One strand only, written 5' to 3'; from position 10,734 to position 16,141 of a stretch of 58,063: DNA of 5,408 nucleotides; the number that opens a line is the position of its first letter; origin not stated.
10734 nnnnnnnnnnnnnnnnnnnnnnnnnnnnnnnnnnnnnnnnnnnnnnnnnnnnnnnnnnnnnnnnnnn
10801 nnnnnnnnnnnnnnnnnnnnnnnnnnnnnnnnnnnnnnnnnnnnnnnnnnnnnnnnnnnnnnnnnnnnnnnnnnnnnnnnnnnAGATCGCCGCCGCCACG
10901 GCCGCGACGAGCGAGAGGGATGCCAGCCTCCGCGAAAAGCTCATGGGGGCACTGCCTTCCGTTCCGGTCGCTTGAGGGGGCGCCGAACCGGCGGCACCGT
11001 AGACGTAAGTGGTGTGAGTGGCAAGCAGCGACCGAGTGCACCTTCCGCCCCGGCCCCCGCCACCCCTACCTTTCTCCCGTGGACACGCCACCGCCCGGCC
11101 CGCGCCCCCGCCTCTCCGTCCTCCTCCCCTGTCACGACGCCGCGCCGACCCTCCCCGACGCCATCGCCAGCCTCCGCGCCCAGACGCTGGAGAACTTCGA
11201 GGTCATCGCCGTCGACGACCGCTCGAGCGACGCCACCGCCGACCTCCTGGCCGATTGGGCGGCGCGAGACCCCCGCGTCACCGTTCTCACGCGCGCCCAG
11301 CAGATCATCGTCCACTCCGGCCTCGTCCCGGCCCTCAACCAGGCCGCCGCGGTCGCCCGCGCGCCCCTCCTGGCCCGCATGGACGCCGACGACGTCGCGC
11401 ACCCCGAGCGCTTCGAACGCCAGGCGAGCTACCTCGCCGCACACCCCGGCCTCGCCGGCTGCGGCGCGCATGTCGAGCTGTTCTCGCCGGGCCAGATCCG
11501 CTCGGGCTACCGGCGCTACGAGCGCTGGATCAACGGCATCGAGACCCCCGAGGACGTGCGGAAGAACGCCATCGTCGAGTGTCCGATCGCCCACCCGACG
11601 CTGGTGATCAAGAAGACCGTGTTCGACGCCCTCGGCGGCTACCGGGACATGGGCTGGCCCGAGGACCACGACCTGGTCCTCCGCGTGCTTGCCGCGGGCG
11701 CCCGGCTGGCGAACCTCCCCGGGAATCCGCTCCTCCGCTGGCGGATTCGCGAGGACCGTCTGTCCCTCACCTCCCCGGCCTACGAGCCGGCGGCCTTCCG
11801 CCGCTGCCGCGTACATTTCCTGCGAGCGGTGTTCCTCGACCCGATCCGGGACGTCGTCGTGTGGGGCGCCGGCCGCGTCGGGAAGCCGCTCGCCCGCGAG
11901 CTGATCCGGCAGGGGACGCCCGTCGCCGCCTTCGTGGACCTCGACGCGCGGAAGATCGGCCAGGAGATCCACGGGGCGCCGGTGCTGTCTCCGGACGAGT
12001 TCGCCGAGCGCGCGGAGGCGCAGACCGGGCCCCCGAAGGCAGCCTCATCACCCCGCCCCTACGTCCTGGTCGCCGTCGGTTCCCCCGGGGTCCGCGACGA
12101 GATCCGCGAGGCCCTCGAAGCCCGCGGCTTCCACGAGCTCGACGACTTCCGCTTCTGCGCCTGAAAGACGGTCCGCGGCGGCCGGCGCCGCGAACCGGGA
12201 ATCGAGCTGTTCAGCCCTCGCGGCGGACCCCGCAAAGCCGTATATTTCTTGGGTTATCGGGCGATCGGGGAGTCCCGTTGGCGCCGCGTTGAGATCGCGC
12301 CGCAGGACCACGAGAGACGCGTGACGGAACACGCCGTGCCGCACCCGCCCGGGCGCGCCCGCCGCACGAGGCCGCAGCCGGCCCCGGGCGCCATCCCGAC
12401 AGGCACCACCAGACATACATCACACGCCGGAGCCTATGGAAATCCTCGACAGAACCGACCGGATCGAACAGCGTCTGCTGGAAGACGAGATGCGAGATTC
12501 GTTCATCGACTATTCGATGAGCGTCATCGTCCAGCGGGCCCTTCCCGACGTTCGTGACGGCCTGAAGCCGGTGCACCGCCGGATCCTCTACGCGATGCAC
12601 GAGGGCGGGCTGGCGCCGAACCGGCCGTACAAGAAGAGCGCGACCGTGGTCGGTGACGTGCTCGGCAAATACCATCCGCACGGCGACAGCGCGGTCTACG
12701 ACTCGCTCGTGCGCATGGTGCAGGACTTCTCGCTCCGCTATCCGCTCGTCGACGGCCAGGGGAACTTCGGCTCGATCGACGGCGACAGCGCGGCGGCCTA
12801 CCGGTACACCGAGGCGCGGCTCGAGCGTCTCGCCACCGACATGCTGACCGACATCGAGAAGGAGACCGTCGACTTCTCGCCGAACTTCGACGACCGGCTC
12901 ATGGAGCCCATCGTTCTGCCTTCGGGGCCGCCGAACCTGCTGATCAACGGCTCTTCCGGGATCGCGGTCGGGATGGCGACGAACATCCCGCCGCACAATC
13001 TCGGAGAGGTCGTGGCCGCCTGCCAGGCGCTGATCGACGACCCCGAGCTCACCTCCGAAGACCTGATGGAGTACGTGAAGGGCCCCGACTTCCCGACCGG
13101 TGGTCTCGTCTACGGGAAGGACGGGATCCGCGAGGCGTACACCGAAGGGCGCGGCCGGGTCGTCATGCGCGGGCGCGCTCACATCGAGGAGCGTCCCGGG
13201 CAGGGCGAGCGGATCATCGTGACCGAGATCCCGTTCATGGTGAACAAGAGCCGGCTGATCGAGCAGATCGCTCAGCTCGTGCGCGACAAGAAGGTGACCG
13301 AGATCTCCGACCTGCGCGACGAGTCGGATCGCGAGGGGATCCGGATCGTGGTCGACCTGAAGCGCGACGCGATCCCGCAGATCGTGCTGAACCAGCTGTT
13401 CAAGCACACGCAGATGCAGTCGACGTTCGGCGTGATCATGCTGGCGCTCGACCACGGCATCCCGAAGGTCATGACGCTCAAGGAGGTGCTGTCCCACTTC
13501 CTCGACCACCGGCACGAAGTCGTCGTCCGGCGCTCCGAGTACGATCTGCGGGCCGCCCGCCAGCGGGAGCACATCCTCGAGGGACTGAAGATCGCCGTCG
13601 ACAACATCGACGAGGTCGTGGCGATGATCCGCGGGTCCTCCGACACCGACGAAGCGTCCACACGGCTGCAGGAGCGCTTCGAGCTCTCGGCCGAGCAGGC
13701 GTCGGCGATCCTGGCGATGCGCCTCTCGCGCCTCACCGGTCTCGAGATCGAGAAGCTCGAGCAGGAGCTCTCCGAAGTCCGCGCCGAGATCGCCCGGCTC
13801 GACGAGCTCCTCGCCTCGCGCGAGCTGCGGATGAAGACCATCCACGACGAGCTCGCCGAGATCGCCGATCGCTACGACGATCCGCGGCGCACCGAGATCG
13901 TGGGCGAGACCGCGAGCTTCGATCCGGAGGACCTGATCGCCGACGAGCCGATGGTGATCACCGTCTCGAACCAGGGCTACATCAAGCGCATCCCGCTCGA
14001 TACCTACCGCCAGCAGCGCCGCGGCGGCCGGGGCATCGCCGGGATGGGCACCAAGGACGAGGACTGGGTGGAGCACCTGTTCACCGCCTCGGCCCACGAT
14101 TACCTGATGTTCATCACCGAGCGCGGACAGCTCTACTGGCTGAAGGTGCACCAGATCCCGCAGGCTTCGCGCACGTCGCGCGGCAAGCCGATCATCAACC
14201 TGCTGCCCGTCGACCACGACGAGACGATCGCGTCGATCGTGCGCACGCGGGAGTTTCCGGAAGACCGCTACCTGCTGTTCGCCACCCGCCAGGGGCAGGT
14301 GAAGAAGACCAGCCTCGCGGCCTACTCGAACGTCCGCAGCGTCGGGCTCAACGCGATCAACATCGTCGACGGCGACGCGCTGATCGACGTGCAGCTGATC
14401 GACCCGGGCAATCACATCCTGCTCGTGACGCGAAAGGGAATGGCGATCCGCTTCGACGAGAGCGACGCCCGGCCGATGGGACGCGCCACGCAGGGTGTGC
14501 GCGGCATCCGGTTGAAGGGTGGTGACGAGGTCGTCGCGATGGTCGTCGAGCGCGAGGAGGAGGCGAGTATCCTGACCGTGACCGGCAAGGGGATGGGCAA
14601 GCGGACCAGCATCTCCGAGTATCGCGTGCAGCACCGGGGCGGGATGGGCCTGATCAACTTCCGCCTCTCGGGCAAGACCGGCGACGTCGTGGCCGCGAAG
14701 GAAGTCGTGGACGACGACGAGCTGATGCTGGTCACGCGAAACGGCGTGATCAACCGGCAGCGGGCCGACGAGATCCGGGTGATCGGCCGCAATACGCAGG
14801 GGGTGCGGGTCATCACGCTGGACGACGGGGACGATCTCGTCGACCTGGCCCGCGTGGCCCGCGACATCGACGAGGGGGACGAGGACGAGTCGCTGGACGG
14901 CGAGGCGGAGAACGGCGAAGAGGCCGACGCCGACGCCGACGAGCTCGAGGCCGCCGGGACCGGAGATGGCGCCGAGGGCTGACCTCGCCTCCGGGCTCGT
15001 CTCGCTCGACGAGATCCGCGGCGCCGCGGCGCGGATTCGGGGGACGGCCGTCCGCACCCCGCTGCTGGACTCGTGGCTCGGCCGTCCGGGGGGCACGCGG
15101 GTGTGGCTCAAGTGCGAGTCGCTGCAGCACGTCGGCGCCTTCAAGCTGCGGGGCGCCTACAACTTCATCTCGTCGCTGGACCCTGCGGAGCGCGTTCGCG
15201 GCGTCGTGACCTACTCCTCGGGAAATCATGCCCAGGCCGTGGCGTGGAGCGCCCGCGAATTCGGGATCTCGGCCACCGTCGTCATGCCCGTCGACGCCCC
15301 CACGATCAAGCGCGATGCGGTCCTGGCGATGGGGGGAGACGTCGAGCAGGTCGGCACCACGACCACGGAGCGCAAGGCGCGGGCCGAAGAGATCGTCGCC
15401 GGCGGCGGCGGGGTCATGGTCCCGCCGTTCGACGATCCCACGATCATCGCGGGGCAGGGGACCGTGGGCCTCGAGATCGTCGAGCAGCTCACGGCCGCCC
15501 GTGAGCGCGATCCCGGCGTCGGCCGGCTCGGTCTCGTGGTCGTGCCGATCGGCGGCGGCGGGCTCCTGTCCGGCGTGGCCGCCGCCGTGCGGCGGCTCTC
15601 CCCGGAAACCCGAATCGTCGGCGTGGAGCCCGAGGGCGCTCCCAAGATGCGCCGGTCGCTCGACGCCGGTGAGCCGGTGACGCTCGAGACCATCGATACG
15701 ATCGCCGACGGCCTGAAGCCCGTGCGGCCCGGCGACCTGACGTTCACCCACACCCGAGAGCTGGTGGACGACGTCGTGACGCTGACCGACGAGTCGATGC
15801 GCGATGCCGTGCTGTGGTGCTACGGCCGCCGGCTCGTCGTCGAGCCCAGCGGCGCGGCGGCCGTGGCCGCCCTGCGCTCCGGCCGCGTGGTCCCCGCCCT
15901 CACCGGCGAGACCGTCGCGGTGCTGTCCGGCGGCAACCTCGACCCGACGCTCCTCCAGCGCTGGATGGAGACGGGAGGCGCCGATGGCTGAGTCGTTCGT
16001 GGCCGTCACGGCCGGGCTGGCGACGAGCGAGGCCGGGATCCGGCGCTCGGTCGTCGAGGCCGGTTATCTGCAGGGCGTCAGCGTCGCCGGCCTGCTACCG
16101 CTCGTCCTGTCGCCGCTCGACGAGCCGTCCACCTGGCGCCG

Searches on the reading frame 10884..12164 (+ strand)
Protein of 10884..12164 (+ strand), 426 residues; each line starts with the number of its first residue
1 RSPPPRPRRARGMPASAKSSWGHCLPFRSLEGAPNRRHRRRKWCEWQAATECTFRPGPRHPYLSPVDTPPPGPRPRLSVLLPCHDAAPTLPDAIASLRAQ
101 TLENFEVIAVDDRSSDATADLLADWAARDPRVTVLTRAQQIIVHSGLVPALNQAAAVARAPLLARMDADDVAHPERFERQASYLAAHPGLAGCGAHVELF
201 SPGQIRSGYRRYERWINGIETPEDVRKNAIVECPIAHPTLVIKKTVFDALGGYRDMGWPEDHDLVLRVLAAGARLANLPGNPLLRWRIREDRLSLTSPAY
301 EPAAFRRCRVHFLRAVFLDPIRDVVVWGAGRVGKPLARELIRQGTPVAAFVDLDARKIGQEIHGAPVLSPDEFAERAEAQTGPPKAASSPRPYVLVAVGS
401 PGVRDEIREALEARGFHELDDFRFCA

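Call 18: search_protein_families(library=pfam, proteins=[window:10884-12164:+], max_evalue=0.001)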
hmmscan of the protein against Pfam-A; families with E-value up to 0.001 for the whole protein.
window:10884-12164:+ (426 aa): 3 families
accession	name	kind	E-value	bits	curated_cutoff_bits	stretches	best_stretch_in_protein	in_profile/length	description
PF00535.33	Glycos_transf_2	-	3.2e-25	89.4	23.3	1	78-220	1-138/168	Glycosyl transferase family 2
PF13641.12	Glyco_tranf_2_3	-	1.3e-09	38.9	27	1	75-279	1-205/230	Glycosyltransferase like family 2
PF10111.15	Glyco_tranf_2_2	-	1.5e-06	28.4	27.3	0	87-182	12-104/276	Glycosyltransferase like family 2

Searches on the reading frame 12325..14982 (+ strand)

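Call 18: search_protein_families(library=pfam, proteins=[window:12325-14982:+], max_evalue=0.001)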
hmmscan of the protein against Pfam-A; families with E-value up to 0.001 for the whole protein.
window:12325-14982:+ (885 aa): 2 families
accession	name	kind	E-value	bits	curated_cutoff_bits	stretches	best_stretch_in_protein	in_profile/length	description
PF00521.26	DNA_topoisoIV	-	3.8e-166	553.7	31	1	71-510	1-431/432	DNA gyrase/topoisomerase IV, subunit A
PF03989.18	DNA_gyraseA_C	-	5.1e-76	250.4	27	6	697-741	2-46/48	DNA gyrase C-terminal domain, beta-propeller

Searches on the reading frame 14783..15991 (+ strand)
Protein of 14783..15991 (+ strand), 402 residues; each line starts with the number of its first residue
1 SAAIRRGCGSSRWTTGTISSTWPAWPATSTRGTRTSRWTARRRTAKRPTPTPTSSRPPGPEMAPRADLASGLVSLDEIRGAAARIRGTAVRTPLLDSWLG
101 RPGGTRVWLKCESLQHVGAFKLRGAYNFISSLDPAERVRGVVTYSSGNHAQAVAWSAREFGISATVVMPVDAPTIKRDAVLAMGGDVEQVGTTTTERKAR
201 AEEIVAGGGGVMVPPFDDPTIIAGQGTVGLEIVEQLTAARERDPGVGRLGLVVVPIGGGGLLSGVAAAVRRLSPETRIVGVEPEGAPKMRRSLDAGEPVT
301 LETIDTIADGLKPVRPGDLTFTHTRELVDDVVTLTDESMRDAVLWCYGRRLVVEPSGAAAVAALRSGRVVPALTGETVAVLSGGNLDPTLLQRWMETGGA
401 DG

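Call 18: search_protein_families(library=pfam, proteins=[window:14783-15991:+], max_evalue=0.001)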
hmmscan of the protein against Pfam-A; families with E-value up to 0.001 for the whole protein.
window:14783-15991:+ (402 aa): 1 family
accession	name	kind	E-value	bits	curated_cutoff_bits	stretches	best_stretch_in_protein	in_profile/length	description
PF00291.31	PALP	-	4.8e-78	262.9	35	1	90-383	6-295/295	Pyridoxal-phosphate dependent enzyme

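Call 22: search_protein_families(library=ncbifam, proteins=[window:14783-15991:+], max_evalue=0.00001)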
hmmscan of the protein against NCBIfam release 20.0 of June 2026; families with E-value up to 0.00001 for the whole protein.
window:14783-15991:+ (402 aa): 35 families (the best 25 are shown)
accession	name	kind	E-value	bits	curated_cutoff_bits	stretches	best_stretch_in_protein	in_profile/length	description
NF005454.0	PRK07048.1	equivalog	3.9e-87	292.4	452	1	72-395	6-320/324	threo-3-hydroxy-L-aspartate ammonia-lyase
TIGR01127.1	ilvA_1Cterm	equivalog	1.1e-81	274.8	378.75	1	98-397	8-297/380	threonine ammonia-lyase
NF005680.0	PRK07476.1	equivalog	1.6e-79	267.3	413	1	73-396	5-321/326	hydroxyectoine utilization dehydratase EutB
NF006389.0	PRK08638.1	equivalog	1e-78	264.6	453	1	72-389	8-318/333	bifunctional threonine ammonia-lyase/L-serine ammonia-lyase TdcB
NF006390.0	PRK08639.1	equivalog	2.6e-77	260.6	421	1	73-388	7-317/418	threonine ammonia-lyase IlvA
TIGR02079.1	THD1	equivalog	4.9e-75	252.8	440.55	1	77-388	2-309/410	threonine ammonia-lyase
NF006674.0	PRK09224.1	subfamily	5.1e-75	253.1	577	1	84-387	18-315/508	threonine ammonia-lyase IlvA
NF005600.0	PRK07334.1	equivalog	6e-75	252.3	496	1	71-393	8-319/408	threonine ammonia-lyase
TIGR01124.1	ilvA_2Cterm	equivalog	2.2e-74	250.9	411.3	1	83-387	9-307/499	threonine ammonia-lyase, biosynthetic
TIGR02991.1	ectoine_eutB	equivalog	6.1e-72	242.3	413.35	1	73-395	1-315/317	hydroxyectoine utilization dehydratase EutB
NF009130.0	PRK12483.1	subfamily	7e-72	242.7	801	1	82-387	28-327/521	threonine ammonia-lyase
NF045641.2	BHydaspDhtseBhcB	equivalog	7.5e-72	242.1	550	1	75-387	4-306/312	beta-hydroxyaspartate dehydratase BhcB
NF005292.0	PRK06815.1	equivalog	1.9e-71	240.8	371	1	76-386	6-308/320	threonine/serine dehydratase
NF006094.0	PRK08246.1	subfamily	2e-71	241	331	1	76-390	8-308/310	serine/threonine dehydratase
NF005147.0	PRK06608.1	equivalog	6.7e-55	186.2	380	1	73-395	6-320/339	serine/threonine dehydratase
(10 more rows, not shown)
